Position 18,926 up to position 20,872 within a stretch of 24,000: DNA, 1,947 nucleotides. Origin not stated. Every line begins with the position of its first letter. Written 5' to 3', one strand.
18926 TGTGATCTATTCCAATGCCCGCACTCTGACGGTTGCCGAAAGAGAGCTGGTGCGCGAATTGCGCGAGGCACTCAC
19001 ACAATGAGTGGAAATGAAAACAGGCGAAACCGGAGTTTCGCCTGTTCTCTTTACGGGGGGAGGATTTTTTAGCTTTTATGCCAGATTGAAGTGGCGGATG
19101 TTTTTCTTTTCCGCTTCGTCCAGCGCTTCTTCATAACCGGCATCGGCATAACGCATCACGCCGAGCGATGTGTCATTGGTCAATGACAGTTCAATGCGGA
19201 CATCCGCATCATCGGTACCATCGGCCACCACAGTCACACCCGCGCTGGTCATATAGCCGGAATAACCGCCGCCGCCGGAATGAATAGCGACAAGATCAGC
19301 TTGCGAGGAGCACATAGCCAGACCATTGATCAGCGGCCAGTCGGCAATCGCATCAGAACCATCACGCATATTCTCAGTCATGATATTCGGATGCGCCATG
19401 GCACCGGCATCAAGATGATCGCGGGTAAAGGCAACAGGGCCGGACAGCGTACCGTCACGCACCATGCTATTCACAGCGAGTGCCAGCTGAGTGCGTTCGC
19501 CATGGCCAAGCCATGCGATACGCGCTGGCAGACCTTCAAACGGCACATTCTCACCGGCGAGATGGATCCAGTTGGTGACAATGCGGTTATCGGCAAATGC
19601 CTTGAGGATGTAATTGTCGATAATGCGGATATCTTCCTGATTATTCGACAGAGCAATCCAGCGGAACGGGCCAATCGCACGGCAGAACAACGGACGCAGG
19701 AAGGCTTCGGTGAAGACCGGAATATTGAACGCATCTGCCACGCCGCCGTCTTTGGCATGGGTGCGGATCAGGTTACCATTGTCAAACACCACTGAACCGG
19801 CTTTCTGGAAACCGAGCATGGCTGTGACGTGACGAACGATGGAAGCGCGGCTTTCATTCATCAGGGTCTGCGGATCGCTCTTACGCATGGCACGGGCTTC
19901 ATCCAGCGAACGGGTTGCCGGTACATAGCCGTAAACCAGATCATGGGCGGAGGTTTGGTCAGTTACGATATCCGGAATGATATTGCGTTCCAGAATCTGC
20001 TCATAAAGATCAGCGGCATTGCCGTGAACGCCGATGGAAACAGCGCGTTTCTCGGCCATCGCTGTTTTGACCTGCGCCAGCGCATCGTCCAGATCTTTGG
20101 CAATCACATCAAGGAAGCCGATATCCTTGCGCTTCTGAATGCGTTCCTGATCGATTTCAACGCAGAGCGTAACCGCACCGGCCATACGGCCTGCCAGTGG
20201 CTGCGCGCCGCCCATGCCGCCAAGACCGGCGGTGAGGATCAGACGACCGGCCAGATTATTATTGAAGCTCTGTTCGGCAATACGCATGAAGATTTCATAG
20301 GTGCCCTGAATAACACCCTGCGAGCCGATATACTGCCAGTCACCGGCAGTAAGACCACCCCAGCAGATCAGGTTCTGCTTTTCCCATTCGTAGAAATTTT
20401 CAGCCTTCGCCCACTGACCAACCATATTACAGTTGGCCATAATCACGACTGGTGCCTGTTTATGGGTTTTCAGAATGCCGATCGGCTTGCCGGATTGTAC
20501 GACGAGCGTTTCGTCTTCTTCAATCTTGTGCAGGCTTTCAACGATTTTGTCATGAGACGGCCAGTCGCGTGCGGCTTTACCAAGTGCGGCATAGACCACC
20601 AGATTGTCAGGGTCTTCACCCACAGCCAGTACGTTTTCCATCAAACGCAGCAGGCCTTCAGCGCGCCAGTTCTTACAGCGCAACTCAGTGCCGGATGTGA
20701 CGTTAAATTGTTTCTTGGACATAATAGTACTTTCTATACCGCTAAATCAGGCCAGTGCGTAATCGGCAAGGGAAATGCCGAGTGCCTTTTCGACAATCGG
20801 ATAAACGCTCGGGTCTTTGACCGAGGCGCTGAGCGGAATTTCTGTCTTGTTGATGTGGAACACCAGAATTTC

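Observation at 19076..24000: Operon hydantoinase-like -> carbamoylase -> DUF917 -> urocanase paralogue: candidate ergothioneine-type (thiohydantoin route) catabolism rather than a classical hut operon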

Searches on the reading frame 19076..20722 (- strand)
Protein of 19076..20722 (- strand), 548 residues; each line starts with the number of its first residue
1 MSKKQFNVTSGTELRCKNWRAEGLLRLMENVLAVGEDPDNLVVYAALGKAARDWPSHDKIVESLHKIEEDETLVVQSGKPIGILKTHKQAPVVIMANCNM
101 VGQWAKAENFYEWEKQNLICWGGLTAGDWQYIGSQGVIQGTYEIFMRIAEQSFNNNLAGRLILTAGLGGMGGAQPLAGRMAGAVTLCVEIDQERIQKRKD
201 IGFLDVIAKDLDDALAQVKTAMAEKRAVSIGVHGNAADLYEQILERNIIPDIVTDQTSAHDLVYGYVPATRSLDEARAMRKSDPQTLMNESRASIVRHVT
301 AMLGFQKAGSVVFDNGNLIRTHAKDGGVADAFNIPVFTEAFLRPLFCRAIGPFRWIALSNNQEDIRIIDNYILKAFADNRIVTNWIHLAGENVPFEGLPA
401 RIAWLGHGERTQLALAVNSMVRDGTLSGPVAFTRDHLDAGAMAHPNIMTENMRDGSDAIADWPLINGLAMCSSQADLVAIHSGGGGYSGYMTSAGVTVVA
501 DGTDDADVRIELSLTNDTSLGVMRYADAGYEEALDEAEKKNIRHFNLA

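Call 5: search_protein_families(library=pfam, proteins=[window:19076-20722:-])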
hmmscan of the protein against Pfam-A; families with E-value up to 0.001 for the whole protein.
window:19076-20722:- (548 aa): 3 families
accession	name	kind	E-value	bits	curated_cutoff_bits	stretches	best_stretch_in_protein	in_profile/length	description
PF01175.24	Urocanase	-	7.6e-83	277.7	23.2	1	133-341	1-209/209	Urocanase Rossmann-like domain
PF17392.7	Urocanase_C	-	9.4e-77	257.3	23.6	1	344-538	1-195/196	Urocanase C-terminal domain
PF17391.7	Urocanase_N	-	1.2e-41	141.9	23.2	1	10-129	5-126/127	Urocanase N-terminal domain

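Call 6: search_protein_families(library=ncbifam, proteins=[window:19076-20722:-])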
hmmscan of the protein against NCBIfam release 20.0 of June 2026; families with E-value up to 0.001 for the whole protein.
window:19076-20722:- (548 aa): 3 families
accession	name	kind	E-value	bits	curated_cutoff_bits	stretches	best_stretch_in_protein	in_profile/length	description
NF058530.1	thiouroc_hyd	equivalog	0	1016.1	930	1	13-546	1-534/535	thiourocanate hydratase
NF058531.1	CH3_S_urocan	exception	3.9e-222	738.4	880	1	7-541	4-533/535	S-methyl thiourocanate hydratase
TIGR01228.2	hutU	equivalog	4.5e-208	692.3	375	1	7-543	4-542/545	urocanate hydratase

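Call 13: find_encoding_contigs(protein=window:19076-20722:-, flank=10000, max_places=6)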
Protein window:19076-20722:- (548 aa): 6 contigs read that carry it; 4 places shown.
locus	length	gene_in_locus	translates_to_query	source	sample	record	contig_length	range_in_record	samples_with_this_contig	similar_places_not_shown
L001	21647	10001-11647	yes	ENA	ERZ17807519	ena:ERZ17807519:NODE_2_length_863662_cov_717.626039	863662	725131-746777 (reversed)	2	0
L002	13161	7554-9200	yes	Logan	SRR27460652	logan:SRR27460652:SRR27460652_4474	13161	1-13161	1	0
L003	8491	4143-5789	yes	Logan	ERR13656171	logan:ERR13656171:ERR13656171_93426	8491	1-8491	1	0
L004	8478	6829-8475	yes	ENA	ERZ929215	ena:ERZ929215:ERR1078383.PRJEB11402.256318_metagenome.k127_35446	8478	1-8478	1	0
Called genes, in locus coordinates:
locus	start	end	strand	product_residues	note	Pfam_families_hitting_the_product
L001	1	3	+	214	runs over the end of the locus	PF01794:Ferric_reduct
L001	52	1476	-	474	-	PF07690:MFS_1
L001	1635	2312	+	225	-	-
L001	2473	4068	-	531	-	PF01546:Peptidase_M20 (weak), PF07687:M20_dimer (weak)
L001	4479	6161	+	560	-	PF00221:Lyase_aromatic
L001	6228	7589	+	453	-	PF01979:Amidohydro_1, PF07969:Amidohydro_3 (weak)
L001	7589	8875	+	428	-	PF04389:Peptidase_M28, PF01546:Peptidase_M20, PF07687:M20_dimer (weak)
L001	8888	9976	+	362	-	PF06032:S-Me-THD_N, PF20906:S-Me-THD_C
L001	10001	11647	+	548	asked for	PF17391:Urocanase_N, PF01175:Urocanase, PF17392:Urocanase_C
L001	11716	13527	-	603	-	PF00126:HTH_1, PF03466:LysR_substrate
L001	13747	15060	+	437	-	PF00083:Sugar_tr, PF07690:MFS_1, PF00083:Sugar_tr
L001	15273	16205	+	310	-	PF13593:SBF_like, PF01758:SBF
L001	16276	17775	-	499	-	PF07690:MFS_1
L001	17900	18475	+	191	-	PF00440:TetR_N, PF17937:TetR_C_28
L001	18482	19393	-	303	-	PF01497:Peripla_BP_2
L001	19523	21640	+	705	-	PF07715:Plug, PF00593:TonB_dep_Rec_b-barrel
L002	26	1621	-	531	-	PF01546:Peptidase_M20 (weak), PF07687:M20_dimer (weak)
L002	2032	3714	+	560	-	PF00221:Lyase_aromatic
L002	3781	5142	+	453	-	PF01979:Amidohydro_1, PF07969:Amidohydro_3 (weak)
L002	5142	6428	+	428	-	PF04389:Peptidase_M28, PF01546:Peptidase_M20, PF07687:M20_dimer (weak)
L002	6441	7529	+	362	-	PF06032:S-Me-THD_N, PF20906:S-Me-THD_C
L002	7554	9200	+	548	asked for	PF17391:Urocanase_N, PF01175:Urocanase, PF17392:Urocanase_C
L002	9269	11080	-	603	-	PF00126:HTH_1, PF03466:LysR_substrate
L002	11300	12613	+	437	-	PF00083:Sugar_tr, PF07690:MFS_1, PF00083:Sugar_tr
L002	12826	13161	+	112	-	?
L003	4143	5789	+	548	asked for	PF17391:Urocanase_N, PF01175:Urocanase, PF17392:Urocanase_C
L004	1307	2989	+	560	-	PF00221:Lyase_aromatic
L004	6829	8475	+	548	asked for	PF17391:Urocanase_N, PF01175:Urocanase, PF17392:Urocanase_C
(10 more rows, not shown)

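Call 14: search_protein_families(library=ncbifam, proteins=[L001:4479-6161:+, L001:6228-7589:+, L001:2473-4068:-, L001:1635-2312:+, L001:52-1476:-], max_evalue=0.00001)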
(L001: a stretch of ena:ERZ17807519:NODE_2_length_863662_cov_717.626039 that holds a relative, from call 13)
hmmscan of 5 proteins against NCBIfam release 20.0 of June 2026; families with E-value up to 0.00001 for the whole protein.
L001:4479-6161:+ (560 aa): 8 families
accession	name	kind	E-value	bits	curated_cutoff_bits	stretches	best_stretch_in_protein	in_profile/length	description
NF006871.0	PRK09367.1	subfamily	2.5e-79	267.3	524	1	27-552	3-493/505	histidine ammonia-lyase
TIGR01225.1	hutH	equivalog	5.8e-75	252.7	539.15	1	29-551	2-489/506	histidine ammonia-lyase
TIGR04475.1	Phe_D_beta_mut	equivalog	8.4e-51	173.2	800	1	32-542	7-500/510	phenylalanine aminomutase (D-beta-phenylalanine forming)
TIGR03832.1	Tyr_2_3_mutase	equivalog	4.9e-45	154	501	1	30-545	1-501/507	tyrosine 2,3-aminomutase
NF041222.1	BagA_FevW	exception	9.4e-42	143.3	1000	1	29-552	2-515/529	bagremycin/ferroverdin biosynthesis tyrosine ammonia-lyase BagA/FevW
TIGR01226.1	phe_am_lyase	equivalog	4e-41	141.1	519.15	1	23-350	28-360/680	phenylalanine ammonia-lyase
NF053541.1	FlxA_rubin_TAL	equivalog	7.8e-35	120.3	700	1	45-546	10-491/498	flexirubin biosynthesis tyrosine ammonia-lyase FlxA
TIGR04473.1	taxol_Phe_23mut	exception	4.9e-14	51.5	1250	1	32-301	31-299/687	phenylalanine aminomutase (L-beta-phenylalanine forming)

L001:6228-7589:+ (453 aa): 36 families (the best 25 are shown)
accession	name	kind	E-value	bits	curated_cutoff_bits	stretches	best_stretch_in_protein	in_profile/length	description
NF058538.1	ergo_util_ErtD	equivalog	1.7e-223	742.4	600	1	3-446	2-446/446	hydantoin-5-propionate amidohydrolase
NF058539.1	ergo_uti2_ErtD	equivalog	2.5e-107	359.6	650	1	2-446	2-447/449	hydantoin-5-propionate amidohydrolase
NF004839.0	PRK06189.1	equivalog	5.8e-79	265.8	631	1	6-448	7-449/451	allantoinase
TIGR03178.1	allantoinase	equivalog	8.4e-79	265.4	357.85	1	6-444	4-439/441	allantoinase AllB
NF002668.0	PRK02382.1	equivalog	1.9e-63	214.7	452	1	22-447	16-429/436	dihydroorotase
TIGR02033.1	D-hydantoinase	equivalog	8.8e-61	206.2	393.25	1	7-445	5-453/454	dihydropyrimidinase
TIGR00857.1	pyrC_multi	subfamily_domain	5.1e-57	193.7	279.05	1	20-431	6-411/412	dihydroorotase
NF006559.0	PRK09060.1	equivalog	1.6e-56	191.5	482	1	3-444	6-436/444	dihydroorotase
NF009941.0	PRK13404.1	subfamily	3.9e-56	190.7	647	1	7-446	10-461/478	dihydropyrimidinase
NF005960.0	PRK08044.1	equivalog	1.1e-52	179.2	688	1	7-444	8-448/453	allantoinase AllB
NF005751.0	PRK07575.1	equivalog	1.1e-48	165.9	529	1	7-437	9-428/440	dihydroorotase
NF006688.0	PRK09236.1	equivalog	3.2e-44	151.5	535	1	12-436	12-433/444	dihydroorotase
NF003271.0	PRK04250.1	equivalog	1.1e-37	129.6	405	1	2-439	2-398/407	dihydroorotase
NF001541.2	PRK00369.1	equivalog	4.1e-35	121.1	310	1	28-440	22-394/400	dihydroorotase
NF006839.0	PRK09357.1-4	equivalog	6e-34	117.4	576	1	8-427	7-418/422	dihydroorotase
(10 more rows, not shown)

L001:2473-4068:- (531 aa): 5 families
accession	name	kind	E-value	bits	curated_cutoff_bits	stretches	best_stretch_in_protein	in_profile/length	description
TIGR01891.1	amidohydrolases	subfamily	3.2e-50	171.3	153.75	1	53-413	4-339/366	amidohydrolase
NF040868.1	carboxypep_CpsA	equivalog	1.8e-15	56.6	500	1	54-347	19-316/391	carboxypeptidase CpsA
NF006365.0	PRK08588.1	subfamily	6.9e-09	35.5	289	1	66-316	25-278/383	succinyl-diaminopimelate desuccinylase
NF038260.1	ectoine_DoeB_2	equivalog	9.1e-09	34.6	550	1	48-202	6-154/378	N(2)-acetyl-L-2,4-diaminobutanoate deacetylase DoeB2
TIGR01910.1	DapE-ArgE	subfamily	9.8e-07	28.3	217.6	1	147-369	108-315/373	ArgE/DapE family deacylase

L001:1635-2312:+ (225 aa): 1 family
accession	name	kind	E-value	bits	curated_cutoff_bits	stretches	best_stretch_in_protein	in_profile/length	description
TIGR02702.1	SufR_cyano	equivalog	1.4e-25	90.2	178.8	1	23-221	5-208/208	iron-sulfur cluster biosynthesis transcriptional regulator SufR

L001:52-1476:- (474 aa): 32 families (the best 25 are shown)
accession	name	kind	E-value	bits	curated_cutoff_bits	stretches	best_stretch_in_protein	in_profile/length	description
NF040895.2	MFS_effux_SdrM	equivalog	4.3e-32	111.8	550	1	35-351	16-331/441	multidrug efflux MFS transporter SdrM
TIGR00711.1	efflux_EmrB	subfamily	1.1e-31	110.1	230.2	1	28-429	5-406/485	DHA2 family efflux MFS transporter permease subunit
TIGR00880.1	2_A_01_02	superfamily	4.6e-19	68.9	131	1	67-201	6-140/141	multidrug resistance protein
NF000095.1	tet_MFS_OtrB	exception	4e-17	61.9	999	1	29-416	32-422/563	oxytetracycline resistance efflux MFS transporter OtrB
NF000009.1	tet_MFS_Tcr3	exception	7.4e-17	61.1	1000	1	31-426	37-437/512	tetracycline efflux MFS transporter Tcr3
NF000025.1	MFS_efflux_tcmA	exception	2.1e-15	56.5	999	1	20-338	21-342/538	tetracenomycin C efflux MFS transporter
TIGR00710.1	efflux_Bcr_CflA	subfamily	4.8e-15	55.9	200.9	1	66-218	47-200/385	Bcr/CflA family efflux MFS transporter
NF053813.1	MFS_TcaB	equivalog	5.2e-14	51.8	475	1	64-209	46-191/396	putative multidrug effflux MFS transporter TcaB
NF000391.1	EmrB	exception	1.1e-13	50.7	925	1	23-320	9-311/501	multidrug efflux MFS transporter permease subunit EmrB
NF000218.1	FexA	exception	1.5e-13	50.2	900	1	29-431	25-429/475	chloramphenicol/florfenicol efflux MFS transporter FexA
NF000089.1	qac_MFS_AB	exception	6.4e-13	48.3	900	1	41-377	35-379/514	QacA/B family quaternary ammonium compound efflux MFS transporter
NF033135.1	cmx_cmrA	equivalog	1.7e-12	47.1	400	1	49-211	27-190/374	Cmx/CmrA family chloramphenicol efflux MFS transporter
NF007782.0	PRK10473.1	subfamily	1.8e-12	47.1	417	1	78-335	57-322/394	MdtL family multidrug efflux MFS transporter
NF008314.0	PRK11102.1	equivalog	2.4e-12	46.8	303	1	67-206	53-192/396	Bcr/CflA family multidrug efflux MFS transporter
NF007799.0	PRK10504.1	subfamily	4.8e-12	45.5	426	1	31-454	16-437/471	multidrug transporter subunit MdtD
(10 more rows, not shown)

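Call 17: search_solved_structures(query=L002:2032-3714:+, max_evalue=1e-10, show_alignments=1)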
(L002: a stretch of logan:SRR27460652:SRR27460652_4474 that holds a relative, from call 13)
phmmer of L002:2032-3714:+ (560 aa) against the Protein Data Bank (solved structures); distinct sequences matched with E-value up to 1e-10: 39.
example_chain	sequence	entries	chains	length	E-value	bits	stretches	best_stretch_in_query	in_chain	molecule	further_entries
6s7j_A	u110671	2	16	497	2.7e-87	296.9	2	27-355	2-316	Uncharacterized protein | ergothionase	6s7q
7tqr_A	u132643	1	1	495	3.8e-41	144.7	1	29-351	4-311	Probable histidine ammonia-lyase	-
1gkj_A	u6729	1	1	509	4.7e-40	141.1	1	50-551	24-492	HISTIDINE AMMONIA-LYASE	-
1b8f_A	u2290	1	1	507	6.5e-40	140.6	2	50-356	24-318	Histidine ammonia-lyase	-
1gkm_B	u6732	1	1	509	7.1e-40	140.5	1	50-551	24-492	Histidine ammonia-lyase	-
1gk3_A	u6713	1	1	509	3.6e-39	138.2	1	50-551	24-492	HISTIDINE AMMONIA-LYASE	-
1eb4_A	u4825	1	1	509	6.6e-39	137.3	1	50-551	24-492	HISTIDINE AMMONIA-LYASE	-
1gk2_A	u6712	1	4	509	7.3e-39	137.2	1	50-551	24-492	HISTIDINE AMMONIA-LYASE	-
3unv_A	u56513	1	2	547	1.7e-36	129.3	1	112-541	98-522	AdmH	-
2rjr_A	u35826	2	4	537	1.1e-35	126.7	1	29-543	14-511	Tyrosine aminomutase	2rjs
2ohy_A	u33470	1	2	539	1.3e-35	126.5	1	29-543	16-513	Tyrosine aminomutase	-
3kdy_A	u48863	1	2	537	1.6e-35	126.1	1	29-543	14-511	Histidine ammonia-lyase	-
2qve_A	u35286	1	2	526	1.8e-35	126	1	30-543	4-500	Tyrosine Aminomutase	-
3kdz_A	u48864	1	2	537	3.8e-35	124.9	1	30-543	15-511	Histidine ammonia-lyase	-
9pkj_A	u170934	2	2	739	3.4e-25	92.1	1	25-512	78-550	Phenylalanine ammonia-lyase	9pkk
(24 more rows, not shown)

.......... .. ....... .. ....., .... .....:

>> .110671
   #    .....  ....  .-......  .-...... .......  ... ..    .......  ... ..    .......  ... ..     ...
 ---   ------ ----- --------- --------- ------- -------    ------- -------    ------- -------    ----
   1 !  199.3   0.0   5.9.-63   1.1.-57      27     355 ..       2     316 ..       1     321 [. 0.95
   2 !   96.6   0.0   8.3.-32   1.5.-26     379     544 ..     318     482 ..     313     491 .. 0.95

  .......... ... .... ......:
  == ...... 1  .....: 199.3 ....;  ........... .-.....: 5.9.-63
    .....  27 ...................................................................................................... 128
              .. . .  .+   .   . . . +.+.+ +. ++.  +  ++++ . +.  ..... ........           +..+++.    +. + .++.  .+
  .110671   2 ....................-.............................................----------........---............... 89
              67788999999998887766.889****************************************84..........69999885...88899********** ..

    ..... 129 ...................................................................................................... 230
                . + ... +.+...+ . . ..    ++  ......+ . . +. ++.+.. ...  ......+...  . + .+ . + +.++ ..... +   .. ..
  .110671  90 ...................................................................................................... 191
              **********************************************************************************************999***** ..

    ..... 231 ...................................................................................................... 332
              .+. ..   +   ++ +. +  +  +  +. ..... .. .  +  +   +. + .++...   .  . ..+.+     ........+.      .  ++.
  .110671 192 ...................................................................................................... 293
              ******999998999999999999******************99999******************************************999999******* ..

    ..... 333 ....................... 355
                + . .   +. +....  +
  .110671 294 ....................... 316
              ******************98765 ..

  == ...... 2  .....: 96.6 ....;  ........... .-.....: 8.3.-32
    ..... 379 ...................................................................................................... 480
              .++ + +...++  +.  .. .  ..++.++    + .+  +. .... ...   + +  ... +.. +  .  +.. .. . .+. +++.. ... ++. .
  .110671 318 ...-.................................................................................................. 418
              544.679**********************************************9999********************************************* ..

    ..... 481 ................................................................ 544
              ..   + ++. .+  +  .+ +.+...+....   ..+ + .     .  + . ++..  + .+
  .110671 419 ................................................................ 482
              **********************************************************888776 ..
